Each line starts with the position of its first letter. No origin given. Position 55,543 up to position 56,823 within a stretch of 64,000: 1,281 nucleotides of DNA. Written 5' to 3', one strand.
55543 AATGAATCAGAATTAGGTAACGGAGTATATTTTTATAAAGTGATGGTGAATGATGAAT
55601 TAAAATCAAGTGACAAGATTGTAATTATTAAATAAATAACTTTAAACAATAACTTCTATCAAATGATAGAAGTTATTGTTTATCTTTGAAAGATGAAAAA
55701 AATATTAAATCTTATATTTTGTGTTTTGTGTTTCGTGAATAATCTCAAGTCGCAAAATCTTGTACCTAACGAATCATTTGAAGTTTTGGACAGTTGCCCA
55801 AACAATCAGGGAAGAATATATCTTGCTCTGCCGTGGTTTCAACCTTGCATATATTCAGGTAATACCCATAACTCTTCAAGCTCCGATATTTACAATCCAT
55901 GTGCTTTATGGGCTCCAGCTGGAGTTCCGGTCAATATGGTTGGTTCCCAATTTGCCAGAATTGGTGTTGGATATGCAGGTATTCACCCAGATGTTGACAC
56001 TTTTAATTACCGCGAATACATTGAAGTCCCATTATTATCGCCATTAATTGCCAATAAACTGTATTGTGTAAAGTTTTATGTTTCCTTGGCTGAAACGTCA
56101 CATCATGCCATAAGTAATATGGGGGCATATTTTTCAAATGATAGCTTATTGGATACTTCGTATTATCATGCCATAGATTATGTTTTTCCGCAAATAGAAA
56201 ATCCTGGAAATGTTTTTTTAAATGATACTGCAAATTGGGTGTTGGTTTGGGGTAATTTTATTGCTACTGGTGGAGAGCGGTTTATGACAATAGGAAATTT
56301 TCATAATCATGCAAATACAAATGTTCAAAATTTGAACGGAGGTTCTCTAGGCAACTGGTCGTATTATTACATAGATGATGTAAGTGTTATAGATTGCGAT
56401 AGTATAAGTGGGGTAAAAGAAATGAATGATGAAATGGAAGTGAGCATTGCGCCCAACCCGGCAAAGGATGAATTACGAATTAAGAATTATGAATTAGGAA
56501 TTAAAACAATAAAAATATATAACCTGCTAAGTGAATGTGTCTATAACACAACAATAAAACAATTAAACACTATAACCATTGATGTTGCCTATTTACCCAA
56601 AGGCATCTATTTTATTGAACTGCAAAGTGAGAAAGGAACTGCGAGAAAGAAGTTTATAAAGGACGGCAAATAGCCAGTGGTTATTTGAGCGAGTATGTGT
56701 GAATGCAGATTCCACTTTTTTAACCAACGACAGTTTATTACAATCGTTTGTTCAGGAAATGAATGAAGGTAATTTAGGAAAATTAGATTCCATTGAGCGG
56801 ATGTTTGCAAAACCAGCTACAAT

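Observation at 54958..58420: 1.7-kb tandem segmental duplication (CTD-encoding gene tail plus a CBM-like CTD gene) with gene-conversion-like identity patches and a compensatory-mutated hairpin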

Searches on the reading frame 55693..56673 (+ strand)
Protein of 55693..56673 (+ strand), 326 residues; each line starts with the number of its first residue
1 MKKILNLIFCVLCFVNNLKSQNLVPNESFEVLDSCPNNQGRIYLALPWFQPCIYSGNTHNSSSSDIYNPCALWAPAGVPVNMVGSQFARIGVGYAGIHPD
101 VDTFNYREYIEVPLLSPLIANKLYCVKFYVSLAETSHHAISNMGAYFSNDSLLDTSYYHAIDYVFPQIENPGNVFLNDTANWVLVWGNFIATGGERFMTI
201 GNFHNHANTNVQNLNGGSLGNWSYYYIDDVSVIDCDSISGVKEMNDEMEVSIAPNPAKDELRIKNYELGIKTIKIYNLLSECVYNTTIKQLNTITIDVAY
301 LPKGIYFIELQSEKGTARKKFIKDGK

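Call 6: search_protein_families(library=pfam, proteins=[window:55693-56670:+], max_evalue=0.01)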
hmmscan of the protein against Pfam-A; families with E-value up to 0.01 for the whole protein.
window:55693-56670:+ (326 aa): 2 families
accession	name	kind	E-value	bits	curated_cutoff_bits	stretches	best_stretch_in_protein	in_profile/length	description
PF18962.6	Por_Secre_tail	-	9.2e-14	51.9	27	1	254-322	3-74/75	Secretion system C-terminal sorting domain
PF11589.14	DUF3244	-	0.00022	21.6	25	1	272-316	43-89/96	Domain of unknown function (DUF3244)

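Call 7: search_protein_families(library=ncbifam, proteins=[window:55693-56670:+], max_evalue=0.01)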
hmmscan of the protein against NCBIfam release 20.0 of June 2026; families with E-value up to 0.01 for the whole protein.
window:55693-56670:+ (326 aa): 3 families
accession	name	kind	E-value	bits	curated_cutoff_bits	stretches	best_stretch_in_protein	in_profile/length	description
TIGR04183.1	Por_Secre_tail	domain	9.4e-13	48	23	1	252-323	1-71/72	T9SS type A sorting domain-containing protein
NF038113.1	T9SSA_dep_M36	equivalog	2.4e-10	39.3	885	1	233-322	778-867/869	T9SS-dependent M36 family metallopeptidase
NF052644.1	T9SS_DNase_Rie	equivalog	1.5e-06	27.8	260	1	223-324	158-251/251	T9SS-dependent surface endonuclease, AS87_RS02955 family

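Call 15: find_encoding_contigs(protein=window:55693-56673:+, flank=10000, max_places=10)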
Protein window:55693-56673:+ (326 aa): 4 contigs read that carry it; 2 places shown.
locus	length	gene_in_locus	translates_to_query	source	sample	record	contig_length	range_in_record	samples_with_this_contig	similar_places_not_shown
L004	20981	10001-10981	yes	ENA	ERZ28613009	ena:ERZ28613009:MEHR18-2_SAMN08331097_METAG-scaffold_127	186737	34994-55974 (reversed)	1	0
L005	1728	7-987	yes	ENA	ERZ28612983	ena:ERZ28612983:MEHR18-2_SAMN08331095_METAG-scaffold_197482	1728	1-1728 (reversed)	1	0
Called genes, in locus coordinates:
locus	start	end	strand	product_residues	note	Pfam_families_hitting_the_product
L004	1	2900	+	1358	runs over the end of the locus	-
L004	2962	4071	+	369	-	-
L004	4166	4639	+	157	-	PF03449:GreA_GreB_N, PF01272:GreA_GreB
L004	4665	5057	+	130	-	PF11969:DcpS_C, PF01230:HIT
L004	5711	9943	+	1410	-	PF18962:Por_Secre_tail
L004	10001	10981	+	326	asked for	PF18962:Por_Secre_tail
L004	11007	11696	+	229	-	PF18962:Por_Secre_tail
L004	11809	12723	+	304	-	PF18962:Por_Secre_tail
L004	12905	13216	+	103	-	-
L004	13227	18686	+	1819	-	PF00801:PKD (faint), PF18911:PKD_4, PF22352:K319L-like_PKD (faint), PF18911:PKD_4 (weak), PF13585:CHU_C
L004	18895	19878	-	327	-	PF02779:Transket_pyr, PF02780:Transketolase_C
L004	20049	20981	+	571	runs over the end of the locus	PF06739:SBBP (faint), PF18962:Por_Secre_tail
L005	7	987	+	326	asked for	PF18962:Por_Secre_tail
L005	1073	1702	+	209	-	PF18962:Por_Secre_tail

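Call 40: find_homologous_proteins(query=window:55693-56670:+, max_evalue=1e-10)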
Query window:55693-56670:+ (326 aa): 1248 proteins with E <= 1e-10 among 2464 candidates; the best 120 are listed.
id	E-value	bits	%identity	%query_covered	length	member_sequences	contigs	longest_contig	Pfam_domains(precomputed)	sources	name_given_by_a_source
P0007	4.7e-218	741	98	99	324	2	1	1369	PF18962.8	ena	-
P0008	1.5e-155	535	78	94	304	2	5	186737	PF18962.8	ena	-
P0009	3.6e-104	366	56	94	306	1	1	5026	PF18962.8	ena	-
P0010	4.7e-104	366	57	99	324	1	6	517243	PF18962.8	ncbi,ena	-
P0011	1.3e-103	365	56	99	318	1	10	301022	PF18962.8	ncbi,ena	-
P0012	1.9e-102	361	53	99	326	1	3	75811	PF18962.8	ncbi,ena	-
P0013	3.2e-102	360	56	93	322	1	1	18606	PF18962.8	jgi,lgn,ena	-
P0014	1.7e-101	357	56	96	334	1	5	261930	PF18962.8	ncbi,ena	-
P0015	7.5e-101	355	52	99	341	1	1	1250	PF18962.8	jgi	jgi:hypothetical protein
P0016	1.7e-100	354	56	94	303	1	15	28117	PF18962.8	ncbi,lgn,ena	-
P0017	3.7e-100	353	53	99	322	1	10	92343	PF18962.8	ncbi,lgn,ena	-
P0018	2.3e-99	350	55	94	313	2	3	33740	PF18962.8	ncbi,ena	-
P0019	2.4e-99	350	53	96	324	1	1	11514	PF18962.8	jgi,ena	-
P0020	5.1e-99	349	53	99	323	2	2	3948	PF18962.8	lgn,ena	-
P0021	4.0e-98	346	53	99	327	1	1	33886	PF18962.8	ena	-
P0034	4.1e-93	330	52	99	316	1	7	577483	PF18962.8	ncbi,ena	-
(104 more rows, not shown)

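Call 41: find_encoding_contigs(protein=P0007, flank=5000, max_places=4)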
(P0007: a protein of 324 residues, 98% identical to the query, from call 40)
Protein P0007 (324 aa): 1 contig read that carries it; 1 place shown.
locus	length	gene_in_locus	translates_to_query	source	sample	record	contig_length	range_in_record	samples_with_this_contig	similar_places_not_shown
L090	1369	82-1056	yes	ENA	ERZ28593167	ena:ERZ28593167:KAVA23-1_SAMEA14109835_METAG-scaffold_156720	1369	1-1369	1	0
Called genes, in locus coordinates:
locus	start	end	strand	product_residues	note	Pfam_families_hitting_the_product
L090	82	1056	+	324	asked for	PF18962:Por_Secre_tail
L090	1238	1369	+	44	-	?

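Call 42: find_encoding_contigs(protein=P0011, flank=10000, max_places=3)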
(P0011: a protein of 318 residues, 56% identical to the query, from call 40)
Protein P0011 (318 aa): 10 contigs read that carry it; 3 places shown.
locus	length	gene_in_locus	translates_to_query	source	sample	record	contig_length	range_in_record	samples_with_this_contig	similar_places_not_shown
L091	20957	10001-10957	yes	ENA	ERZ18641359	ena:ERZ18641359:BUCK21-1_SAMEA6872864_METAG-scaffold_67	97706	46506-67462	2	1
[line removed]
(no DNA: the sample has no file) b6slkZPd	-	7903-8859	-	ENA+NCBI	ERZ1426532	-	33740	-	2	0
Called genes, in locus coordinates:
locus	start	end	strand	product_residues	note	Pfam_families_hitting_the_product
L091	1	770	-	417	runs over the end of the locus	PF02518:HATPase_c, PF14501:HATPase_c_5 (faint)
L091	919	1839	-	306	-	-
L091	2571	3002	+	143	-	PF02502:LacAB_rpiB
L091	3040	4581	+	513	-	PF04389:Peptidase_M28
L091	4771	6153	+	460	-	PF02589:LUD_dom, PF13187:Fer4_9 (faint), PF13746:Fer4_18 (faint), PF00037:Fer4 (faint), PF12800:Fer4_4 (faint), PF12838:Fer4_7 (weak), PF13183:Fer4_8, PF13534:Fer4_17 (weak), +2 more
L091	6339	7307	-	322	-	PF18962:Por_Secre_tail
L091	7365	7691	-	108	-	PF18962:Por_Secre_tail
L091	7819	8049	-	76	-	-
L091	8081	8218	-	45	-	-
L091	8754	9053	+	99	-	-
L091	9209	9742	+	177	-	-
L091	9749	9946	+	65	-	-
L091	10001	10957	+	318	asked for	PF18962:Por_Secre_tail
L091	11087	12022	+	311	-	PF18962:Por_Secre_tail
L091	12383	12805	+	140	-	PF02130:YbeY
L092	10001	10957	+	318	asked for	PF18962:Por_Secre_tail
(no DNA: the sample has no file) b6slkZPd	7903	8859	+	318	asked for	PF18962:Por_Secre_tail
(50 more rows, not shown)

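Call 43: find_encoding_contigs(protein=P0034, flank=10000, max_places=3)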
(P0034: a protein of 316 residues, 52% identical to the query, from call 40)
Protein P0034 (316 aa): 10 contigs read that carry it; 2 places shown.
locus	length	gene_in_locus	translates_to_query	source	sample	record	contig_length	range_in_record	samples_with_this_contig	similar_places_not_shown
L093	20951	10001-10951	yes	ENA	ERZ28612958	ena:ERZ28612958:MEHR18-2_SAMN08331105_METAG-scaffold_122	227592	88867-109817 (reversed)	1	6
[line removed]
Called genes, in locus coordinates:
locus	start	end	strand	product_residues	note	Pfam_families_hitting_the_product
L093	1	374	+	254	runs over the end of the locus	PF20243:MbnP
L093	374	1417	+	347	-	PF00034:Cytochrom_C (faint), PF03150:CCP_MauG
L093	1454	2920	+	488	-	PF22494:choice_anch_I (faint), PF25174:Beta-prop_THOC3 (faint), PF10282:Lactonase (weak)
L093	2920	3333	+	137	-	PF04134:DCC1-like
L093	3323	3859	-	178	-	PF13650:Asp_protease_2, PF13975:gag-asp_proteas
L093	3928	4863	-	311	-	PF00056:Ldh_1_N, PF02866:Ldh_1_C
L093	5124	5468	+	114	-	-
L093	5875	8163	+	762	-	PF13715:CarbopepD_reg_2 (weak), PF07715:Plug, PF00593:TonB_dep_Rec_b-barrel, PF25183:OMP_b-brl_4 (weak)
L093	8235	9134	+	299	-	-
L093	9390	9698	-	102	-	-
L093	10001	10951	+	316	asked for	PF18962:Por_Secre_tail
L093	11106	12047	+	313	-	PF01134:GIDA (faint), PF07992:Pyr_redox_2, PF13738:Pyr_redox_3, PF00070:Pyr_redox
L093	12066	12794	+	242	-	PF07661:MORN_2 (faint)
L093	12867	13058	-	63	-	PF00313:CSD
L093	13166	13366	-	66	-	-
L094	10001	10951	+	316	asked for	PF18962:Por_Secre_tail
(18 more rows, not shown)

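Call 60: predict_structure(alignment_id=A3)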
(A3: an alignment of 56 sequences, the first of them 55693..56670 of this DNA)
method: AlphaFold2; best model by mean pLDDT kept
length: 326 residues; sequences in the alignment: 56
mean_pLDDT: 91.4   pTM: 0.71
mean pLDDT of the five models: 91.4, 91.0, 90.8, 88.7, 88.6
residues with pLDDT >= 90: 253; 70-90: 51; 50-70: 16; < 50: 6
segments of 3 or more residues with pLDDT < 50: 240-245
pLDDT, mean of each block of 10 residues (from residue 1): 86 73 93 95 97 94 96 90 95 97 90 97 96 97 98 92 97 96 97 98 96 89 97 78 56 94 81 95 90 91 96 88 88
secondary structure, 60 per line:
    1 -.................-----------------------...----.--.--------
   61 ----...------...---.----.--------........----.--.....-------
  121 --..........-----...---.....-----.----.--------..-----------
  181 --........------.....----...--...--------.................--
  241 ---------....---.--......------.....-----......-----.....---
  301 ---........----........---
elements in order: H2-18 E65-67 E94-101 E109-113 E123-132 E138-140 E144-148 E183-190 E197-201 E211-213 E222-234 H235-238 E250-253 E260-265 E272-276 E282-287 E293-297 E304-311 E316-323
